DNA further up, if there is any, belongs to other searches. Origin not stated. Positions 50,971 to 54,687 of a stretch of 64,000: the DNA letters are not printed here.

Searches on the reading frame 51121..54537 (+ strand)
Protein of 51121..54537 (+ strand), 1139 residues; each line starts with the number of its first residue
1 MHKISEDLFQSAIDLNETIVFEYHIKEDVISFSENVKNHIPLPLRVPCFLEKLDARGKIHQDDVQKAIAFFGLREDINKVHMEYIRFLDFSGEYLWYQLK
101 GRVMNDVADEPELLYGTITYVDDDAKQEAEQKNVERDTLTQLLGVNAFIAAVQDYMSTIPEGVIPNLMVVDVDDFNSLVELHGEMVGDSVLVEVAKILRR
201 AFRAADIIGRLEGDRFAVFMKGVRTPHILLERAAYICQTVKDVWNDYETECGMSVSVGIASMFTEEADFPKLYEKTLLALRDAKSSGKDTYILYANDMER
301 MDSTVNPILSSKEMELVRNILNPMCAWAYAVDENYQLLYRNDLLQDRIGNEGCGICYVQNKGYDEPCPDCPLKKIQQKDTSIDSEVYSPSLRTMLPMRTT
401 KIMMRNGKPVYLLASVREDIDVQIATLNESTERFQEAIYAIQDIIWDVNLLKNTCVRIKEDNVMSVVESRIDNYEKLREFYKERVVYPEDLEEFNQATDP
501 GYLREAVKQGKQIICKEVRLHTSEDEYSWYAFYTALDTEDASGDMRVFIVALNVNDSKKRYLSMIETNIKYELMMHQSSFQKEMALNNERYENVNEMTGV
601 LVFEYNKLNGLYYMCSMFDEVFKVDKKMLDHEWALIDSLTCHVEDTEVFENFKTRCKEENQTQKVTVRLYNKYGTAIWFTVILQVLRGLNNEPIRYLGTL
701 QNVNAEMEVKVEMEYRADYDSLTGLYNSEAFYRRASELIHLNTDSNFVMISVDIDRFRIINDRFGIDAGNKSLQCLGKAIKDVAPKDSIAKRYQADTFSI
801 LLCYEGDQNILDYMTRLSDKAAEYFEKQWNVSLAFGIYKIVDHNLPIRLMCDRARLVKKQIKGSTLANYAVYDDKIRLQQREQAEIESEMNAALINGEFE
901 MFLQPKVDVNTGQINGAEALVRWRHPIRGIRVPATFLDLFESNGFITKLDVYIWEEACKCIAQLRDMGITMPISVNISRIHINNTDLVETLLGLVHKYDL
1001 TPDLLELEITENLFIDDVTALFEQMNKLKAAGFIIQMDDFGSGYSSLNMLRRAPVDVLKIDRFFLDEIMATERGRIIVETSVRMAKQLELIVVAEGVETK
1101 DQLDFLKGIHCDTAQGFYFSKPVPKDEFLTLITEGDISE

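Call 59: search_protein_families(library=pfam, proteins=[window:51121-54537:+], max_evalue=0.00001)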
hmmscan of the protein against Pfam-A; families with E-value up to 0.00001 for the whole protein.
window:51121-54537:+ (1139 aa): 3 families
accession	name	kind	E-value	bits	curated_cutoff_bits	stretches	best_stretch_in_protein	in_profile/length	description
PF00563.25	EAL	-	2.4e-58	197.7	31.3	1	890-1122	4-236/236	EAL domain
PF00990.26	GGDEF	-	1.2e-43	149.1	23.8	2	136-289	3-160/161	Diguanylate cyclase, GGDEF domain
PF08447.18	PAS_3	-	4.9e-10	40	25.6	0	641-699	30-88/89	PAS fold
